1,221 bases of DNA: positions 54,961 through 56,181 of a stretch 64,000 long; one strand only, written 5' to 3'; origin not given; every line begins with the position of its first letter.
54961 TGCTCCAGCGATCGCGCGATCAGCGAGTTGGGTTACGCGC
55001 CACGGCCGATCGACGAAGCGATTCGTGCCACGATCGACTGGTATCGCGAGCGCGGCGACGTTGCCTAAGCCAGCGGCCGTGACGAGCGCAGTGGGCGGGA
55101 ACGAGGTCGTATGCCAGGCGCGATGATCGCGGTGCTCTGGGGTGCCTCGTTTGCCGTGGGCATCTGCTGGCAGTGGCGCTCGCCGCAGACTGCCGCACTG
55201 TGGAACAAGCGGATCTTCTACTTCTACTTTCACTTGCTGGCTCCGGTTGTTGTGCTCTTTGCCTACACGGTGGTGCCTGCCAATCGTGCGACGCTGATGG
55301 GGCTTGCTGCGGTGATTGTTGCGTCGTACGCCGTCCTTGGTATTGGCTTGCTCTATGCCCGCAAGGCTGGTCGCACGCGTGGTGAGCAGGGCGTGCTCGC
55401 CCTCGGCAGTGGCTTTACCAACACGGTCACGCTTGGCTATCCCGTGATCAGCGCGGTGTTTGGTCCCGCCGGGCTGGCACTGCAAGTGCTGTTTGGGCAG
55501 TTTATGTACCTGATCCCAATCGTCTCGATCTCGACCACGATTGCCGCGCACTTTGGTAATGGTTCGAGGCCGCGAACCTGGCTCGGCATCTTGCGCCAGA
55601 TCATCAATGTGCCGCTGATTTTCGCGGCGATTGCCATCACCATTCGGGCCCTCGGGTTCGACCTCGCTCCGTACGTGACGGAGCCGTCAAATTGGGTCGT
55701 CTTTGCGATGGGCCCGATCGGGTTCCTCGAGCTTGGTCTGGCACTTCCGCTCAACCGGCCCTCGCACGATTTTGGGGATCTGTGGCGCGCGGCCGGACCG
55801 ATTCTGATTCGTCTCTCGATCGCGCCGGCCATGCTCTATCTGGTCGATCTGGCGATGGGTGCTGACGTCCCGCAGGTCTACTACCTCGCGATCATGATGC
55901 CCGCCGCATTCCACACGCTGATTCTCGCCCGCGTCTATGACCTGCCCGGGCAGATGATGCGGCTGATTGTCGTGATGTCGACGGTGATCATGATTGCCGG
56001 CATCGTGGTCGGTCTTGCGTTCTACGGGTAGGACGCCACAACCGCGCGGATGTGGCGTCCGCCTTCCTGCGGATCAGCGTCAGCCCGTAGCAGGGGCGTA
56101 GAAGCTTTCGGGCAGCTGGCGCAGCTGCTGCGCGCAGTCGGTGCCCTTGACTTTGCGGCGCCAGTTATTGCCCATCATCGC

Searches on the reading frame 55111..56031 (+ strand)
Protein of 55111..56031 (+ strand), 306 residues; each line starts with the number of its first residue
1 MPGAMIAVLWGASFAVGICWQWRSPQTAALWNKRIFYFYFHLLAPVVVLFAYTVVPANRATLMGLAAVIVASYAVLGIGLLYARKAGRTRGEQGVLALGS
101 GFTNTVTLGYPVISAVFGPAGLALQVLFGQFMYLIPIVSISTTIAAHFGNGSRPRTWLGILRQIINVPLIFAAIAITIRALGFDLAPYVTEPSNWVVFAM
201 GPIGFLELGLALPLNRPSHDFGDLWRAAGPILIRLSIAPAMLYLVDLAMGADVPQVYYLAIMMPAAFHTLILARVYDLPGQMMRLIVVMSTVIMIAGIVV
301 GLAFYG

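Call 9: find_encoding_contigs(protein=window:55111-56031:+, flank=3000, max_places=4)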
Protein window:55111-56031:+ (306 aa): no gene with exactly this product is on record in the collection.

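Call 10: search_protein_families(library=pfam, proteins=[window:55111-56031:+])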
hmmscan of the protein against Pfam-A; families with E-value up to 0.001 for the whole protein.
window:55111-56031:+ (306 aa): 1 family
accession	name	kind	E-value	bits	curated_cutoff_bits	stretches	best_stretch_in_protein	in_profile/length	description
PF03547.23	Mem_trans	-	5.4e-06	25.7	25.7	1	58-295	55-336/343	Membrane transport protein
